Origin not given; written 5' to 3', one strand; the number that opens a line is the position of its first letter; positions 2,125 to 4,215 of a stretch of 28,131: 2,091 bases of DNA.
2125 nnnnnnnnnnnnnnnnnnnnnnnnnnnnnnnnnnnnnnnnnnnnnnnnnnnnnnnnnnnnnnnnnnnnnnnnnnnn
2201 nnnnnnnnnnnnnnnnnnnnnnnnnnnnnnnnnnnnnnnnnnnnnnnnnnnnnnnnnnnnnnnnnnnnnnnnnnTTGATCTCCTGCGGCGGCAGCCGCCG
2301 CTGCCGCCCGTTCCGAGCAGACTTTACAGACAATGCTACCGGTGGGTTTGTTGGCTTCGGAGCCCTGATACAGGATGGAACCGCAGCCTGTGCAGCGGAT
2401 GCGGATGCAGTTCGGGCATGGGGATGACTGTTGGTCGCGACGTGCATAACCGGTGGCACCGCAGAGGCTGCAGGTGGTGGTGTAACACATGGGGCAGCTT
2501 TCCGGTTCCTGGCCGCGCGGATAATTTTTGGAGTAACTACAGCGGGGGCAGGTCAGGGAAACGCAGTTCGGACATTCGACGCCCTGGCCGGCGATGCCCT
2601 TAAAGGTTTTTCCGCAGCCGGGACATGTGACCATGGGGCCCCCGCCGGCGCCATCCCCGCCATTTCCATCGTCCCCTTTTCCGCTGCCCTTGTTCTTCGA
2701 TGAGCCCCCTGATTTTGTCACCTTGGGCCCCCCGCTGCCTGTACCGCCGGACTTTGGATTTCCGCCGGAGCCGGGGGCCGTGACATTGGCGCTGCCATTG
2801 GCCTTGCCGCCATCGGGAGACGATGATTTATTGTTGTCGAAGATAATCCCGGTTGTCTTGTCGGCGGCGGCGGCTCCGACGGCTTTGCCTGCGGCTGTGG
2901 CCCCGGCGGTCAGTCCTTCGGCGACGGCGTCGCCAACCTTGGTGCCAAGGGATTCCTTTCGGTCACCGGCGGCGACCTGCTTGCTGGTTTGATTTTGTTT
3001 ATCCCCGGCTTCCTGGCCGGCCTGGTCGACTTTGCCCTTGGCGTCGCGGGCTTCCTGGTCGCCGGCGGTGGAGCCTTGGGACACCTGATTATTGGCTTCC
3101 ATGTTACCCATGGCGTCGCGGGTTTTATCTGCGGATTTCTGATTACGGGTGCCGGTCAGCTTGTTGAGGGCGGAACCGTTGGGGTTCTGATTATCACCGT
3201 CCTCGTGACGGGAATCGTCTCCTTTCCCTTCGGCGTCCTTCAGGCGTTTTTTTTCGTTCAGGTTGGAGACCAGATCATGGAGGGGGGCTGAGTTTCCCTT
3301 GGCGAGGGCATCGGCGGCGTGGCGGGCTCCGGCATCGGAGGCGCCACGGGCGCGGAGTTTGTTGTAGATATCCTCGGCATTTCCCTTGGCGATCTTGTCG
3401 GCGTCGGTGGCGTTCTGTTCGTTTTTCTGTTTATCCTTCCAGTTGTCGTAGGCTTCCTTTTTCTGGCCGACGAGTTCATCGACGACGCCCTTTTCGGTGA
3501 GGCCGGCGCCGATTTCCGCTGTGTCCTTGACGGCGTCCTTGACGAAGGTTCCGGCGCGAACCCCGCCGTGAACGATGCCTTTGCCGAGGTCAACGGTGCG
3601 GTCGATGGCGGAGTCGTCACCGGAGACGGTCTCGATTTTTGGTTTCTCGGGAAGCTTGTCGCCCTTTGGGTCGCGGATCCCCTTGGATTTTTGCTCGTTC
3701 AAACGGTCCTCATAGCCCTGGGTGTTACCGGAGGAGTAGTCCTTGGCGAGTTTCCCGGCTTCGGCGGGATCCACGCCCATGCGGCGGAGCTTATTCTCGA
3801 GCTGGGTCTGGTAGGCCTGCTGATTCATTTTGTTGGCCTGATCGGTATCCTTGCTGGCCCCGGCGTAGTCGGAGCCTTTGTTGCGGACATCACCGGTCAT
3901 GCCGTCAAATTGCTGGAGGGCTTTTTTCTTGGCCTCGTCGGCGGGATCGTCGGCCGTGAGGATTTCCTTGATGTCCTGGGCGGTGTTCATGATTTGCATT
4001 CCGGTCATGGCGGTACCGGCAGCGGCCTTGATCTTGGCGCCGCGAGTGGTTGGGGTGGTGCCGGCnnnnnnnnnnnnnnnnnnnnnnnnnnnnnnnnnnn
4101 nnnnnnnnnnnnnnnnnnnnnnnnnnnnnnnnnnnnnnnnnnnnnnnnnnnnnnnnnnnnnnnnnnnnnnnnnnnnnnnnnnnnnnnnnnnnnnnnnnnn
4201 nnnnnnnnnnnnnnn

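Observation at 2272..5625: Giant signal-peptide-bearing intrinsically disordered protein ending in four tandem zinc ribbons (8 CxxC) and a poly-Ala tail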

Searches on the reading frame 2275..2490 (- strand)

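Call 102: search_protein_families(library=pfam, proteins=[window:2275-2490:-], max_evalue=10)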
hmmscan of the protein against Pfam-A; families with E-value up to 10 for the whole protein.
window:2275-2490:- (72 aa): 12 families
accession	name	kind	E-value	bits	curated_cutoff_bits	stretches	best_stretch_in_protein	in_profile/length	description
PF11238.13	DUF3039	-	0.13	12.5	22.7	1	8-31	28-52/56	Protein of unknown function (DUF3039)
PF17848.7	Zn_ribbon_ACC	-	0.14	12.9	24.5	1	31-42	2-13/26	Acetyl-CoA carboxylase zinc finger domain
PF02318.22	FYVE_2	-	0.15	12.7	27.2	1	5-61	55-103/118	FYVE-type zinc finger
PF10080.14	FtrD-like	-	0.17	12.5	26.3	1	5-28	35-57/101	Membrane iron-sulfur containing protein FtrD-like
PF23548.1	Zn_ribbon_FGT1_2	-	0.18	11.8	27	1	29-40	1-12/35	FORGETTER1 second zinc ribbon domain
PF05191.20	ADK_lid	-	0.24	11.7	26.6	1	30-60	1-29/36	Adenylate kinase, active site lid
PF14803.11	Zn_ribbon_Nudix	-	0.28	11.6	25.6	1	29-42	21-34/34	Nudix N-terminal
PF06044.18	DpnI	-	0.33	11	26.7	1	31-61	32-62/183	Dam-replacing family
PF01363.27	FYVE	-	0.51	10.9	27.8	1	5-61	9-64/67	FYVE zinc finger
PF06677.18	Auto_anti-p27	-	1.8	9.2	24.1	1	33-58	18-39/40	Sjogren's syndrome/scleroderma autoantigen 1 (Autoantigen p27)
PF01753.24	zf-MYND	-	5.4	7.6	22.7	0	31-41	12-22/39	MYND finger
PF08273.17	Zn_Ribbon_Prim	-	8.5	7.2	23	0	6-12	5-11/37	Zinc-binding domain of primase-helicase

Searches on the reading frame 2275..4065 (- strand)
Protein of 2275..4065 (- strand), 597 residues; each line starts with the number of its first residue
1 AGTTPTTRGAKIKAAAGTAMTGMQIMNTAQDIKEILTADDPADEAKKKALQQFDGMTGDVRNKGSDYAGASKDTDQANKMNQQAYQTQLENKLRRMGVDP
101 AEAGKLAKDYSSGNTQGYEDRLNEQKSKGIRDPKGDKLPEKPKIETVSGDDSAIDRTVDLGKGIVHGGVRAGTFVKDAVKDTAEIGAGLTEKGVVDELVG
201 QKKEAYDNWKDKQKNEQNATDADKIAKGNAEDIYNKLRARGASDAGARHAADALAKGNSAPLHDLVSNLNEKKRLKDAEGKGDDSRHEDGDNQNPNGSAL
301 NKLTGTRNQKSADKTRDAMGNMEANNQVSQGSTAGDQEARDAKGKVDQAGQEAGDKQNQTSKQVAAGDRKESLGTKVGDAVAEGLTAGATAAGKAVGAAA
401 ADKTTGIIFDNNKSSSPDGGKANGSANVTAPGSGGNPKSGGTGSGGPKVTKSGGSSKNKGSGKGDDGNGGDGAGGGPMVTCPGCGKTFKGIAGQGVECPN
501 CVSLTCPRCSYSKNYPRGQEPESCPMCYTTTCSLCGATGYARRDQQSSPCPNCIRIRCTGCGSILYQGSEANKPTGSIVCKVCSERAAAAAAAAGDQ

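Call 67: predict_structure(alignment_id=A5)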
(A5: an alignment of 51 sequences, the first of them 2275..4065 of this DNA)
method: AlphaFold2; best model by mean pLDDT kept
length: 597 residues; sequences in the alignment: 51
mean_pLDDT: 68.2   pTM: 0.30
mean pLDDT of the five models: 68.2, 68.1, 67.0, 66.5, 64.5
residues with pLDDT >= 90: 177; 70-90: 142; 50-70: 85; < 50: 193
segments of 3 or more residues with pLDDT < 50: 1-29, 53-61, 150-156, 159-192, 286-298, 372-376, 382-473
pLDDT, mean of each block of 10 residues (from residue 1): 32 30 37 66 67 46 68 91 96 96 97 96 96 92 80 49 44 37 38 55 67 73 83 95 97 94 96 87 48 46 64 75 67 61 75 77 64 47 44 37 39 35 35 36 36 42 40 68 88 82 89 91 89 87 82 90 92 92 93 81
secondary structure, 60 per line:
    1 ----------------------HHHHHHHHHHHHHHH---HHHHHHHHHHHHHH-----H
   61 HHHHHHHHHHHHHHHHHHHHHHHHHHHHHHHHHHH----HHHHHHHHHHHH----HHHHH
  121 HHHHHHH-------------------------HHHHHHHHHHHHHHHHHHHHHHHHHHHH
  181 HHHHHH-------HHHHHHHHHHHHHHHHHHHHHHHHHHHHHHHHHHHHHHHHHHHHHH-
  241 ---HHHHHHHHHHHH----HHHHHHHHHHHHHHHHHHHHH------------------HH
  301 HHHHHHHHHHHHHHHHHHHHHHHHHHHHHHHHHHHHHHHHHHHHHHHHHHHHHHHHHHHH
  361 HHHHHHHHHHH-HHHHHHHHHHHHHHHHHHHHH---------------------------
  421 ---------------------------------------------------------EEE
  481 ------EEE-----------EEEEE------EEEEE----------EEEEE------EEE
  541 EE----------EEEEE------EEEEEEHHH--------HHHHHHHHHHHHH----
elements in order: H23-37 H41-54 H60-95 H100-111 H116-127 H153-186 H194-239 H244-255 H260-280 H299-371 H373-393 E478-480 E487-489 E501-505 E512-516 E527-531 E538-542 E553-557 E564-569 H581-593
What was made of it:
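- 2644..2829 (-): Gly/Ser-rich flexible tether, aa 933-994. pLDDT is below 50 for aa 902-993 (call 67).
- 2308..2643 (-): Z module, aa 995-1106. Four tandem units of the form CxxC-x13-18-CxxC (zinc-ribbon or rubredoxin-knuckle type). Call 67 (eight short strands, pLDDT 82-93).
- On Zinc ribbon: Eight short strands at pLDDT 82-93 (call 67).
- It gives confident helices in M and a confident Z (call 67). The C module and part of M are modelled with only moderate or low confidence (call 67). Parts of M reach pLDDT 91-97 (call 67). AF2 models it as the continuation of a long soluble helix (call 67).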

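Call 70: fold_search(model_id=the predicted structure, library=pdb)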
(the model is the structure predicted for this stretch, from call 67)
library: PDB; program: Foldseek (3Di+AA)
matches with E <= 10: 114; with E <= 0.001: 0
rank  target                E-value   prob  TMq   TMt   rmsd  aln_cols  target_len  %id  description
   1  5ts9_C                3.9e-01  0.14  0.06  0.19  19.1       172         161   12  Crystal structure of Chorismate mutase from Burkholderia phymatum (released 2016-11-23)
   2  9e5c_1t               3.9e-01  0.09  0.08  0.04  67.1       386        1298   14  Cryo-EM structure of 96 nm repeat of microtubule doublet from T. brucei flagellum (released 2025-03-12)
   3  5ts9_F                7.7e-01  0.08  0.05  0.16  19.3       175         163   13  Crystal structure of Chorismate mutase from Burkholderia phymatum (released 2016-11-23)
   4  5gou_N                1.3e+00  0.06  0.05  0.17  16.1       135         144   16  Structure of a 16-mer protein nanocage fabricated from its 24-mer analogue by subunit interface redesign (released 2017-02-22)
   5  5ts9_A                1.4e+00  0.08  0.06  0.18  19.3       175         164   12  Crystal structure of Chorismate mutase from Burkholderia phymatum (released 2016-11-23)
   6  9i1a                  1.4e+00  0.06  0.06  0.15  17.6       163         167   14  Iron loaded human mitochondrial ferritin 20 minute oxygen soak (released 2026-01-28)
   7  9eqb                  1.9e+00  0.06  0.07  0.19  17.1       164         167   15  Iron loaded mitochondrial ferritin H57A/E61A/E64A variant exposed to oxygen for 20 minutes (released 2025-04-16)
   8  4cei_A                2.1e+00  0.06  0.07  0.04  22.3       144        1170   12  Crystal structure of ADPNP-bound AddAB with a forked DNA substrate (released 2014-03-12)
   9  9i1b                  2.3e+00  0.04  0.06  0.16  17.6       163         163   14  Iron loaded human H-chain ferritin 20 minute oxygen soak (released 2026-01-28)
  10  9i1d                  2.4e+00  0.04  0.06  0.15  17.4       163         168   13  Iron loaded human mitochondrial ferritin D131N mutant 5 minute oxygen soak (released 2026-01-28)
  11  3wnw_F                2.5e+00  0.10  0.09  0.26  16.7       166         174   14  Structure of Mouse H-chain modified ferritin (released 2015-01-28)
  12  7y74_F                2.7e+00  0.06  0.07  0.17  15.3       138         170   17  Apostichopus japonicus ferritin mutant-D129A/E132A (released 2023-07-12)
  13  7y74_B                2.7e+00  0.06  0.07  0.17  15.5       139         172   16  Apostichopus japonicus ferritin mutant-D129A/E132A (released 2023-07-12)
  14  1qu7_A                2.7e+00  0.06  0.08  0.18  41.4       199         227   14  FOUR HELICAL-BUNDLE STRUCTURE OF THE CYTOPLASMIC DOMAIN OF A SERINE CHEMOTAXIS RECEPTOR (released 2000-07-12)
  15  3qwe                  2.7e+00  0.04  0.07  0.14  34.0       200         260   13  Crystal structure of the N-terminal domain of the GEM interacting protein (released 2011-03-23)
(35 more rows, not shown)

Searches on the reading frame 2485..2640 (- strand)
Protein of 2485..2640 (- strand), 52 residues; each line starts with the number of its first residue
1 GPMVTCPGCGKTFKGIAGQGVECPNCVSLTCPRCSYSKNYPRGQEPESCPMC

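Call 102: search_protein_families(library=pfam, proteins=[window:2485-2640:-], max_evalue=10)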
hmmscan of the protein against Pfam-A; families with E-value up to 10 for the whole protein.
window:2485-2640:- (52 aa): 24 families
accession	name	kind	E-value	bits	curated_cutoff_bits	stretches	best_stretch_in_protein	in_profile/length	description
PF01363.27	FYVE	-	0.0029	18.1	27.8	1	5-52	10-58/67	FYVE zinc finger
PF13913.12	zf-C2HC_2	-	0.0054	16.9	27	1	2-14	1-13/25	zinc-finger of a C2HC-type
PF02318.22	FYVE_2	-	0.045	14.4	27.2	1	5-40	56-91/118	FYVE-type zinc finger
PF22191.2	IBR_1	-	0.048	14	27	1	30-52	5-27/47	IBR domain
PF13453.11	Zn_ribbon_TFIIB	-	0.052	13.4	22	1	5-26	1-22/41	Transcription factor zinc-finger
PF01485.27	IBR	-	0.078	13.5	24.3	1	3-38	18-59/65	IBR domain, a half RING-finger domain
PF01155.25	HypA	-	0.11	13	28.9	1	4-28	71-94/112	Hydrogenase/urease nickel incorporation, metallochaperone, hypA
PF22289.1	DmmA-like_C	-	0.15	12.5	27.4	1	4-26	2-24/44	Dimethylamine monooxygenase subunit DmmA-like, C-terminal domain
PF00096.32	zf-C2H2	-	0.2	12.6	25.2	1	5-14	2-11/23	Zinc finger, C2H2 type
PF22586.1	ANCHR-like_BBOX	-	0.23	12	27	1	21-35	11-25/39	ANCHR-like B-box zinc-binding domain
PF24451.1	DUF7567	-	0.26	11.6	27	1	3-35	16-50/131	Family of unknown function (DUF7567)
PF13717.11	Zn_ribbon_4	-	0.27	11.7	30.3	1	3-14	25-36/36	zinc-ribbon domain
PF00130.28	C1_1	-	0.36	11.1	26.5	1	4-28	12-36/53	Phorbol esters/diacylglycerol binding domain (C1 domain)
PF13248.11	Zn_ribbon_3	-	0.52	10.3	27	1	2-11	1-10/26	zinc-ribbon domain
PF23499.1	YnfU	-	1.1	9.7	27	1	1-14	36-49/49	YnfU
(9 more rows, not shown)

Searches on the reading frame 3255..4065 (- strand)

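Call 59: search_protein_families(library=pfam, proteins=[window:3255-4065:-], max_evalue=10)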
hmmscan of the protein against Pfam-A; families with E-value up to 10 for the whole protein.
window:3255-4065:- (270 aa): 3 families
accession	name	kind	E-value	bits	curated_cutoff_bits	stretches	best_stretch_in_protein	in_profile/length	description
PF10466.14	Inhibitor_I34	-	0.067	14.3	25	1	204-241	28-65/69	Saccharopepsin inhibitor I34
PF21993.1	TetR_C_13_2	-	0.2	12.4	27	1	71-107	38-74/103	Transcriptional regulator LmrA/YxaF-like, C-terminal domain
PF24654.2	CEP76_N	-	0.61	10.9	27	0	188-200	46-58/60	CEP76 N-terminal domain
